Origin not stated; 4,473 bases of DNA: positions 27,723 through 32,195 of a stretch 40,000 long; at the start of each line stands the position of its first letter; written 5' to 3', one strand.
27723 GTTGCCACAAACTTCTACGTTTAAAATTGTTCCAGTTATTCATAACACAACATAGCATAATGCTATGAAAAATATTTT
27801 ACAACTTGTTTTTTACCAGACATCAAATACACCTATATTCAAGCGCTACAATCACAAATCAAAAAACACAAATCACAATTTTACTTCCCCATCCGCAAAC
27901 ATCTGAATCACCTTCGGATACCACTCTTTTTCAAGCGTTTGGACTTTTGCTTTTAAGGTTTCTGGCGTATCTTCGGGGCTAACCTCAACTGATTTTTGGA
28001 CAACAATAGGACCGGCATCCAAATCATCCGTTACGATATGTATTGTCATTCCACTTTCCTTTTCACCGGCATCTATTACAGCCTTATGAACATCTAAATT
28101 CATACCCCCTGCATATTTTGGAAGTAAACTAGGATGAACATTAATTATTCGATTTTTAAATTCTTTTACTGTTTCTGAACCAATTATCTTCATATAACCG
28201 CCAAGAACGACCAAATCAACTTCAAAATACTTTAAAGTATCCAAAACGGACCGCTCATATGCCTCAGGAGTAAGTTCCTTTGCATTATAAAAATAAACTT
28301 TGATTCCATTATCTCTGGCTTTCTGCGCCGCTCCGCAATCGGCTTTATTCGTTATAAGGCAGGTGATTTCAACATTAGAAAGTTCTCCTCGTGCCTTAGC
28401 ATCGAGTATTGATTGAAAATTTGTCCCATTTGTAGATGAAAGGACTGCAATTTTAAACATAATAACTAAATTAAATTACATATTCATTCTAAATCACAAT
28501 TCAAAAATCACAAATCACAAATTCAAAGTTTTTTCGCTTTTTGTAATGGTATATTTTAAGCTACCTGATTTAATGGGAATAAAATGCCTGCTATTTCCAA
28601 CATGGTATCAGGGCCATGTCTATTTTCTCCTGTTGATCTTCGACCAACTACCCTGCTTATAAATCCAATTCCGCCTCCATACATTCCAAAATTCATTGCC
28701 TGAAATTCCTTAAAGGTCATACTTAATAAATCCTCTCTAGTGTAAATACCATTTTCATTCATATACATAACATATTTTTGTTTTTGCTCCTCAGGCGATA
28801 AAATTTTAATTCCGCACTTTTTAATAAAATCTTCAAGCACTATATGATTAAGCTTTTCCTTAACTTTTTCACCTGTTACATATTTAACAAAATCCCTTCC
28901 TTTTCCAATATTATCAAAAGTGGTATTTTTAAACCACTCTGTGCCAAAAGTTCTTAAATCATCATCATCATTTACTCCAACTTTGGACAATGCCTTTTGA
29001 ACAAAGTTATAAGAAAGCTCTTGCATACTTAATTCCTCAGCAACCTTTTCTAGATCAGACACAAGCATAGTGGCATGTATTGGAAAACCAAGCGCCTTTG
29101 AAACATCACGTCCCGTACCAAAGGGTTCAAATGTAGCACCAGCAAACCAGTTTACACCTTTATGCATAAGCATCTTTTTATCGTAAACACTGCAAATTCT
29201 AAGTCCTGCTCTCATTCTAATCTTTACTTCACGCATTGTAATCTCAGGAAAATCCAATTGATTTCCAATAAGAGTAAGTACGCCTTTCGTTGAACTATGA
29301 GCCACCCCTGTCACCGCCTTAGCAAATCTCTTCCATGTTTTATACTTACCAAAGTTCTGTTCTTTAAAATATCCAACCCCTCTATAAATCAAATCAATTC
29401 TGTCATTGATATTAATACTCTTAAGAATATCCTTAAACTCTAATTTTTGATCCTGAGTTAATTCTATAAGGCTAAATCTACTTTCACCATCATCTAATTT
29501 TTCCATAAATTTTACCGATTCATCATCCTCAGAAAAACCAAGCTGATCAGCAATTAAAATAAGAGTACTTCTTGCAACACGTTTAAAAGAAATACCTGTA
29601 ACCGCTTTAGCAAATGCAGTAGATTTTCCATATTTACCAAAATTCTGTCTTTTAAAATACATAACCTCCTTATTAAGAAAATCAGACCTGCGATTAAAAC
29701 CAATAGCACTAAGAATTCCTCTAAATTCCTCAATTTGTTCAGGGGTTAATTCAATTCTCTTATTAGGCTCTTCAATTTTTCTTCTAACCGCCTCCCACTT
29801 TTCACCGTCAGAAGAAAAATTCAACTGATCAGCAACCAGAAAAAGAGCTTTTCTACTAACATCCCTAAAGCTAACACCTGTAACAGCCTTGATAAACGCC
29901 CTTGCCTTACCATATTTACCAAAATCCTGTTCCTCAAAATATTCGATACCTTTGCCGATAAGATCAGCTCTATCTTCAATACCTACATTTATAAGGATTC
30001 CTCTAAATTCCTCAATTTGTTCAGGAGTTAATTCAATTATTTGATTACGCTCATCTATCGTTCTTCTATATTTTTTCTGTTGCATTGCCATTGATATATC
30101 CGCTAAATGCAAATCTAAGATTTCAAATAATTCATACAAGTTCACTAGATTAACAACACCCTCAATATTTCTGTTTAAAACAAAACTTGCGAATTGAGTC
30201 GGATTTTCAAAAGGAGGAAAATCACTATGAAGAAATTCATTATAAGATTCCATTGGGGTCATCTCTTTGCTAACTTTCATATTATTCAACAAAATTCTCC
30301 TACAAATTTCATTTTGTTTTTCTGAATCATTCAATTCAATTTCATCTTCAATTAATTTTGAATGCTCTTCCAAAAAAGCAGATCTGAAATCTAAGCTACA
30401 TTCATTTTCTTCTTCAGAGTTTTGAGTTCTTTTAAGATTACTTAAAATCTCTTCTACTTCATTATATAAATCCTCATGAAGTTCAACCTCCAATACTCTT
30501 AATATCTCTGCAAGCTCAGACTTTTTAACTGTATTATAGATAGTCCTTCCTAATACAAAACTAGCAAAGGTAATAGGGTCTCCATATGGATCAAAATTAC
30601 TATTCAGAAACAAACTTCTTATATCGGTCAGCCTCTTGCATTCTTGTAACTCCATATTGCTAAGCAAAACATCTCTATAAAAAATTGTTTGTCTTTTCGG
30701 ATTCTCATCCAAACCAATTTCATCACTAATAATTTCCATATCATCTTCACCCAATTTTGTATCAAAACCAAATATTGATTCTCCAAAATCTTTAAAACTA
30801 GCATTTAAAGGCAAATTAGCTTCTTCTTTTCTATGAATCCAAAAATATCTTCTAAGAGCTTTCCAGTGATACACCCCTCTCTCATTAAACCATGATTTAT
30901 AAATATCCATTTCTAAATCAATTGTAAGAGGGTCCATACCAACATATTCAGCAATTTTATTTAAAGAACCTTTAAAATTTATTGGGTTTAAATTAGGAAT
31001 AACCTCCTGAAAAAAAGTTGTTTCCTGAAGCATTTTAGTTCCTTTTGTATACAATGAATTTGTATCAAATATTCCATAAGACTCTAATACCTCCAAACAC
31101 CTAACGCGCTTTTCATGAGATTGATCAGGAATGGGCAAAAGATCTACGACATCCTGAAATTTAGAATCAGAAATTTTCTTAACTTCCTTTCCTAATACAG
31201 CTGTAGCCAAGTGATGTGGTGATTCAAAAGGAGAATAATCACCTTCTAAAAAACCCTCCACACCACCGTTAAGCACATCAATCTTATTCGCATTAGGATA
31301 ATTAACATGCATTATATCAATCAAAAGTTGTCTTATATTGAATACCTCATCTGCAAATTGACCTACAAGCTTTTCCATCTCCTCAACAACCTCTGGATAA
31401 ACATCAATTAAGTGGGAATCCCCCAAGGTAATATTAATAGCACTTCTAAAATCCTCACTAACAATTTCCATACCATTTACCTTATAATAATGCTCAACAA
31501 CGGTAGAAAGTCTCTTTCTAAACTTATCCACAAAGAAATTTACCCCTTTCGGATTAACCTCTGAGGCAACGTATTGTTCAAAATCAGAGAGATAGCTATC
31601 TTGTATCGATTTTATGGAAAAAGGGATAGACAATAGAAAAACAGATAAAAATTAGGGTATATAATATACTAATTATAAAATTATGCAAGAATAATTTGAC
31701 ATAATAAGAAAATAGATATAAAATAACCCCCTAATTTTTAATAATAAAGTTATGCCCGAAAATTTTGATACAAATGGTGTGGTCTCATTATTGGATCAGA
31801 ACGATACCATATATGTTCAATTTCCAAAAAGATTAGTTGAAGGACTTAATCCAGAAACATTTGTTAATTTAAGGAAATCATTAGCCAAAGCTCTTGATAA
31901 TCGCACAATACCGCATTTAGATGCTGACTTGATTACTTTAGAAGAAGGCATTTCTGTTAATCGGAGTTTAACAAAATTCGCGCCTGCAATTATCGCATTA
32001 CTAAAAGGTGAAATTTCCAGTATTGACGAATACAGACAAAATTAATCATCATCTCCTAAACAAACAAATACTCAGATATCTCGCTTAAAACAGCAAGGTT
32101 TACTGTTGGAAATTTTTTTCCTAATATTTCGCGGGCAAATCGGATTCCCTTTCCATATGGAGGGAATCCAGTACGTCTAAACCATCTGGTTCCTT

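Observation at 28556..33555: Pair of paralogous cytoplasmic proteins built from an unassigned module of about 70-95 aa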

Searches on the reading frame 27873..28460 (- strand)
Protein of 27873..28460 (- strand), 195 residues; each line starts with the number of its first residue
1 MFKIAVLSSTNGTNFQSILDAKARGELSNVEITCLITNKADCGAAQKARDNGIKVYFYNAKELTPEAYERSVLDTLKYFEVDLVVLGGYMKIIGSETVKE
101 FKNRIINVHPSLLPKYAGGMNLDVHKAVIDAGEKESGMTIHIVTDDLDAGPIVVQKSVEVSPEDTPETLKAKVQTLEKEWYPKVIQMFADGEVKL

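Call 3: search_protein_families(library=pfam, proteins=[window:27873-28460:-], max_evalue=1)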
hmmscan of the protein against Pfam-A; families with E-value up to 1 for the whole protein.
window:27873-28460:- (195 aa): 3 families
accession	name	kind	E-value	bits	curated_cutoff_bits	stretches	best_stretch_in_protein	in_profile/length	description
PF00551.24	Formyl_trans_N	-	1.9e-53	181.3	26.1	1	3-185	2-181/181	Formyl transferase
PF00240.29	ubiquitin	-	0.042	14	25.4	0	157-177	12-32/72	Ubiquitin family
PF11039.13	DUF2824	-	0.091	13.2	25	1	91-129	46-84/151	Protein of unknown function (DUF2824)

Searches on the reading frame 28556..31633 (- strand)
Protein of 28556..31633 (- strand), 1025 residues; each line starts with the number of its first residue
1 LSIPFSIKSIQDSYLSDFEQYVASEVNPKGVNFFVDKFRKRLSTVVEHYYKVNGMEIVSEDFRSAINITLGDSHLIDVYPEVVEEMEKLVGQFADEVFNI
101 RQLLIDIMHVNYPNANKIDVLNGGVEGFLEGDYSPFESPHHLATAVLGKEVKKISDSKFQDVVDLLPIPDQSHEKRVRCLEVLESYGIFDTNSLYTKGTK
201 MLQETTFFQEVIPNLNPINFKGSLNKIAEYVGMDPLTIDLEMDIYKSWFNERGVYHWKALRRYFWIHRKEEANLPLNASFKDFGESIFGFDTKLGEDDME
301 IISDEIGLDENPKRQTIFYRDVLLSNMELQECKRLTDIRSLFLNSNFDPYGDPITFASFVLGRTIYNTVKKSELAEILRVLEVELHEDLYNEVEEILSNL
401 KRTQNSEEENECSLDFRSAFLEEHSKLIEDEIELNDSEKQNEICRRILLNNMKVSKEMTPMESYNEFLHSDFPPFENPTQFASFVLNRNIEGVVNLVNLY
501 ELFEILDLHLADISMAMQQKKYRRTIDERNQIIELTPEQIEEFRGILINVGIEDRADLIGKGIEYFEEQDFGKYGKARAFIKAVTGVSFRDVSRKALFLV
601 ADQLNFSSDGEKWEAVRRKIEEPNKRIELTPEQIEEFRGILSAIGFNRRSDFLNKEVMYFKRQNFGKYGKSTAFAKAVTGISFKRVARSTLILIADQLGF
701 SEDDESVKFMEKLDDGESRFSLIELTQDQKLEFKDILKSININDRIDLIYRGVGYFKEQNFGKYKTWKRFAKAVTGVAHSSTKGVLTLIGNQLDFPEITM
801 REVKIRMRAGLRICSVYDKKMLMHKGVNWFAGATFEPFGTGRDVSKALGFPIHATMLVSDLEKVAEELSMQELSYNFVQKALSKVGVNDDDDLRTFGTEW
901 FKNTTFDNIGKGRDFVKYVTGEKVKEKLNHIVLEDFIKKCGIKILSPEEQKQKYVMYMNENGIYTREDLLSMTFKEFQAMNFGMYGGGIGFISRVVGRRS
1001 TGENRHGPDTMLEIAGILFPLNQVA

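Call 3: search_protein_families(library=pfam, proteins=[window:28556-31633:-], max_evalue=1)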
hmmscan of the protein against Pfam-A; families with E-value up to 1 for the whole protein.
window:28556-31633:- (1025 aa): 4 families
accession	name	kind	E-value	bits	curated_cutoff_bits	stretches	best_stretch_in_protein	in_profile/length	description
PF13843.12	DDE_Tnp_1_7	-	0.052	13.3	22.4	0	511-571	20-67/349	Transposase IS4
PF13446.11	RPT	-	0.065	13.5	28.2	1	626-654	27-55/59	A repeated domain in UCH-protein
PF24575.1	TPR_Slam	-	0.14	13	35.2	1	481-538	19-79/104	Surface lipoprotein assembly modifier, N-terminal TPR repeats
PF09409.15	PUB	-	0.48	10.8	34.3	0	618-663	28-72/82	PUB domain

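Call 4: search_protein_families(library=ncbifam, proteins=[window:28556-31633:-], max_evalue=1)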
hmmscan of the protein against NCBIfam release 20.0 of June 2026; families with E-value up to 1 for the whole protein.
window:28556-31633:- (1025 aa): 0 families

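Call 5: search_protein_families(library=phrogs, proteins=[window:28556-31633:-], max_evalue=1)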
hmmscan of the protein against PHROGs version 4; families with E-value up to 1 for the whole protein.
window:28556-31633:- (1025 aa): 2 families
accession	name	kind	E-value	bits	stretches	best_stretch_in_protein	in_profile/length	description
phrog_12136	-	unknown function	0.0099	15.6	0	532-585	122-177/553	-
phrog_23149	-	unknown function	0.12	13.5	0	519-552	13-46/108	-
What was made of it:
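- On Phage protein families (PHROGs) / viral origin: PHROG best E-value is 0.0099 with no passing stretch (call 5).
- Tried and rejected: Pfam, NCBIfam and PHROGs on A, B and the 97-aa ORF gave nothing usable (calls 3-5).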

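Call 14: find_homologous_proteins(query=window:28556-31633:-)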
Query window:28556-31633:- (1025 aa): 1 proteins with E <= 0.001 among 8000 candidates.
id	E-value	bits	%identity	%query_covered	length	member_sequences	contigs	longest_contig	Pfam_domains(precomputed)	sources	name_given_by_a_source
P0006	0.0e+0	2234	100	97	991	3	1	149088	-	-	-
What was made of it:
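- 28556..31633 (-): Gene A, 1025 aa (TTG start): diverged N-terminal helical domain, 10 HMM-detected module copies and degenerate spacers. Acidic (pI 5.2, net charge -34). Another gene call uses GTG at codon 35 (P0006, 991 aa, call 14).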

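Call 54: search_protein_families(library=padloc, proteins=[window:28556-31633:-], max_evalue=0.001)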
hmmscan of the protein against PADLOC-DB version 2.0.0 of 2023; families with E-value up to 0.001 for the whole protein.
window:28556-31633:- (1025 aa): 0 families
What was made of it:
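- On Known anti-phage defence proteins (PADLOC-DB): There are no hits for A or B. In helicase-fused relatives, only generic SF2 cores match (call 54).
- There is no PADLOC hit for A or B, and the helicase hits cover only generic SF2 cores (call 54).
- Tried and rejected: PADLOC gave nothing for A or B (call 54).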

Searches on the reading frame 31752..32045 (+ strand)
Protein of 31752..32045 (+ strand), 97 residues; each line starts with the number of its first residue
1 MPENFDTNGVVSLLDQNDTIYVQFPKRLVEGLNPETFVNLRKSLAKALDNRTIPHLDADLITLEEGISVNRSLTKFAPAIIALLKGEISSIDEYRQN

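Call 3: search_protein_families(library=pfam, proteins=[window:31752-32045:+], max_evalue=1)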
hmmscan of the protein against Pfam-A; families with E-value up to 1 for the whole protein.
window:31752-32045:+ (97 aa): 1 family
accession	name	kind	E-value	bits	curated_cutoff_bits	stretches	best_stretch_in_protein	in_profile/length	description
PF22801.2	KH_GLD-3_1st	-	0.032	14.5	27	1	9-38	27-55/75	GLD-3 1st KH domain (aka KH2)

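Call 4: search_protein_families(library=ncbifam, proteins=[window:31752-32045:+], max_evalue=1)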
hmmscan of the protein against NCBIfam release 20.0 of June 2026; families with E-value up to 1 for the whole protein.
window:31752-32045:+ (97 aa): 0 families

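Call 5: search_protein_families(library=phrogs, proteins=[window:31752-32045:+], max_evalue=1)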
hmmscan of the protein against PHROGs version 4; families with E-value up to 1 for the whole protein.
window:31752-32045:+ (97 aa): 0 families

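Call 79: find_encoding_contigs(protein=window:31752-32045:+, flank=1000, max_places=3)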
Protein window:31752-32045:+ (97 aa): 1 contig read that carries it; 1 place shown.
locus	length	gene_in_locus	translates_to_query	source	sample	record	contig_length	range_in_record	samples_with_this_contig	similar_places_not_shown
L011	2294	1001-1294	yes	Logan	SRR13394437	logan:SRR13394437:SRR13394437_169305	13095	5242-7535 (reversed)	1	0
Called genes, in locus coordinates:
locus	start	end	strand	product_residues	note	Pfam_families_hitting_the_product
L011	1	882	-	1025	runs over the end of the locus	-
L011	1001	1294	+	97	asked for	-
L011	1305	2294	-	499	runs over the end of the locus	-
